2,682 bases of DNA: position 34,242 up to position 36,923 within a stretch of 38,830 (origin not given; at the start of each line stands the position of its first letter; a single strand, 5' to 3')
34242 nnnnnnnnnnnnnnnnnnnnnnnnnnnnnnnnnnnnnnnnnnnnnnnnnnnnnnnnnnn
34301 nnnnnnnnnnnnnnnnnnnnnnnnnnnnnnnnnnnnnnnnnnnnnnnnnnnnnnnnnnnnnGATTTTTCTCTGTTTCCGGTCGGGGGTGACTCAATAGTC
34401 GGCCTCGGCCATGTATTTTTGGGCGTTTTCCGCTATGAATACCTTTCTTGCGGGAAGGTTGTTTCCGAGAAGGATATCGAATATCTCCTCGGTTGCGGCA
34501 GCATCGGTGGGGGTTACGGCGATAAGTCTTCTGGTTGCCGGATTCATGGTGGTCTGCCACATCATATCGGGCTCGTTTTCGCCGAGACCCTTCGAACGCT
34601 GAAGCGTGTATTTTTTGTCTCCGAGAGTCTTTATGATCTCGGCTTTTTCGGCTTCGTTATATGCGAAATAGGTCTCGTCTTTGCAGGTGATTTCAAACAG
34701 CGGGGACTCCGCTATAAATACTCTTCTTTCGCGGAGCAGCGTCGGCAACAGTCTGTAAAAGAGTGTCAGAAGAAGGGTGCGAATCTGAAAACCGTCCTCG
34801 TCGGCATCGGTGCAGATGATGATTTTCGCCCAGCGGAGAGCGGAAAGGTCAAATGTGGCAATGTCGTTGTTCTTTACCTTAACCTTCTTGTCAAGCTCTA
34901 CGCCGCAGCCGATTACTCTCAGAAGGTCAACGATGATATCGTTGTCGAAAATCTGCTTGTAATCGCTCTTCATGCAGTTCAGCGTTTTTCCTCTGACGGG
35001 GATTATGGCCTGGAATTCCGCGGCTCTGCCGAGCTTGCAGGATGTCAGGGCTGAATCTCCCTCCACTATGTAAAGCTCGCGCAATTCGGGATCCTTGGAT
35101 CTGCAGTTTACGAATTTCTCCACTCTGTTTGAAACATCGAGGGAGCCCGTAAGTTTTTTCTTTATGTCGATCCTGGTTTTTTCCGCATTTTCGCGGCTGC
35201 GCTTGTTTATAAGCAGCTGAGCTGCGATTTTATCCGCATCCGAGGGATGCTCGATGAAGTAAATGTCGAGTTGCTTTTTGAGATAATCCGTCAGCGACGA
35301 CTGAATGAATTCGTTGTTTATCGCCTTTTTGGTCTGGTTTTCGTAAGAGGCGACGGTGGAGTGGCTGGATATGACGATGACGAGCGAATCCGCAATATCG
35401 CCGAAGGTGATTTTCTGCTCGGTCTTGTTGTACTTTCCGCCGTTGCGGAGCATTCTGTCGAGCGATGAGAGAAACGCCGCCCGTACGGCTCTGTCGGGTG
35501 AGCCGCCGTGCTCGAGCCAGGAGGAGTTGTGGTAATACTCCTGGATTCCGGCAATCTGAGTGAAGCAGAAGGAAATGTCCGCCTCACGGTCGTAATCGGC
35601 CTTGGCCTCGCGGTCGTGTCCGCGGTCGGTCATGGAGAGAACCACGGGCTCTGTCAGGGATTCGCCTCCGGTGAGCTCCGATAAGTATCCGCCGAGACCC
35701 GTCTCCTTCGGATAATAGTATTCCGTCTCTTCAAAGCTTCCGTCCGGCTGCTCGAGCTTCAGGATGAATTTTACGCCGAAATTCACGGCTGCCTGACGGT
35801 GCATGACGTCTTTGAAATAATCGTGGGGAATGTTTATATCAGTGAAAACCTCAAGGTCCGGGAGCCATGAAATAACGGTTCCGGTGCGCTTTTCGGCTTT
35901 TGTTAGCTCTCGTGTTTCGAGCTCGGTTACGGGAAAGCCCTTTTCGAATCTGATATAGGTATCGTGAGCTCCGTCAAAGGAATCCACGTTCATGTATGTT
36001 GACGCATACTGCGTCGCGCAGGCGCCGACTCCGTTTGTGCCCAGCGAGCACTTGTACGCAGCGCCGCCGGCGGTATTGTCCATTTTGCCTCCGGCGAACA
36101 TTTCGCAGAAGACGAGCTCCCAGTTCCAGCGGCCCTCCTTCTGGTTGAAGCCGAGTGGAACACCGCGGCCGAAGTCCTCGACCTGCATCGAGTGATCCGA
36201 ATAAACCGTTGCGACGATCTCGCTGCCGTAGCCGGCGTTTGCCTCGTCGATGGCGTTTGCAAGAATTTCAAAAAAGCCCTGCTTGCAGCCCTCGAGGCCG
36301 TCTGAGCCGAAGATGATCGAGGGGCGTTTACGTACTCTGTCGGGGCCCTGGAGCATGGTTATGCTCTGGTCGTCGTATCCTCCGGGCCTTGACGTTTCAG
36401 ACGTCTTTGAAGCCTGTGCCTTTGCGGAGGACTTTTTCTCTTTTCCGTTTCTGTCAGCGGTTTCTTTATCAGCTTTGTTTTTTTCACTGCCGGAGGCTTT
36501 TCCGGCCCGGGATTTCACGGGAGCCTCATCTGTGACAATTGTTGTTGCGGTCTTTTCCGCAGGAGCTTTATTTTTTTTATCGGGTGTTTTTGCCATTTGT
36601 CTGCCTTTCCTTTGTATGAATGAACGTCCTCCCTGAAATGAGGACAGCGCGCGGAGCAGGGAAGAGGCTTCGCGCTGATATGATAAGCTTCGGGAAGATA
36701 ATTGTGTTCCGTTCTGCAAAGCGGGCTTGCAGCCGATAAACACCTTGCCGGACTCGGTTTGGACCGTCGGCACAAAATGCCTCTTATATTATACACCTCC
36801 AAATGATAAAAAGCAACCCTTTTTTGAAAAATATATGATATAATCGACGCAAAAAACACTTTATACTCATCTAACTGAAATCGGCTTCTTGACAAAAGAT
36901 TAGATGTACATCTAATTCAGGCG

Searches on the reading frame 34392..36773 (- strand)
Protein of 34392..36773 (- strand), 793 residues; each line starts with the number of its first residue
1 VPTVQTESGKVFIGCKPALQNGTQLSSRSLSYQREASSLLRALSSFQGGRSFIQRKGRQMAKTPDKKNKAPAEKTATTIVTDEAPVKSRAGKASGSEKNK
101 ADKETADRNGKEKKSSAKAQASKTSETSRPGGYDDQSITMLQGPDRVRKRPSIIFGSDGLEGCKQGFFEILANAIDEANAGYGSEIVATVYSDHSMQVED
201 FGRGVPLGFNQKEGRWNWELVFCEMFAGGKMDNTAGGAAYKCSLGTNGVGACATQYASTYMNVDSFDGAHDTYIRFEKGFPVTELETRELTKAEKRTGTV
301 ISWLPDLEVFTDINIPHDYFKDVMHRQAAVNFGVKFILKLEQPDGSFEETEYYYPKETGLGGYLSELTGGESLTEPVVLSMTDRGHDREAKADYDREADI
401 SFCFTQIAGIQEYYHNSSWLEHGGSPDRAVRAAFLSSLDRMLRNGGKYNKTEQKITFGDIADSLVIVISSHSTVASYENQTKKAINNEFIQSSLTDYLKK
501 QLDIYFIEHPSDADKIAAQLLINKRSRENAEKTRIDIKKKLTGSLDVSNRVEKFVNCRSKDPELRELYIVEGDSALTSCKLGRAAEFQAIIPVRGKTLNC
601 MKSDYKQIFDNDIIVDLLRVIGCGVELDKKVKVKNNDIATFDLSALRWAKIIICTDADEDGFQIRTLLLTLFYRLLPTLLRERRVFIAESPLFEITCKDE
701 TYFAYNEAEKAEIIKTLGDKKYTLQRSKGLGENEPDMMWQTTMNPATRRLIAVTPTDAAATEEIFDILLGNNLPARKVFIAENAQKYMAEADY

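Call 7: search_protein_families(library=pfam, proteins=[window:34392-36773:-], max_evalue=0.01)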
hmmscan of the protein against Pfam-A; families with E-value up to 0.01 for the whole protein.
window:34392-36773:- (793 aa): 3 families
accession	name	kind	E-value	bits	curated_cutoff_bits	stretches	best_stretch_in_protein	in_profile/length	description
PF00204.31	DNA_gyraseB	-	5.1e-24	85.1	27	1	359-534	1-171/173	DNA gyrase B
PF00986.26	DNA_gyraseB_C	-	2.8e-22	79.1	29.8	1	720-780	2-62/63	DNA gyrase B subunit, carboxyl terminus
PF01751.28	Toprim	-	8.1e-16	58.4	23.1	1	566-689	1-95/96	Toprim domain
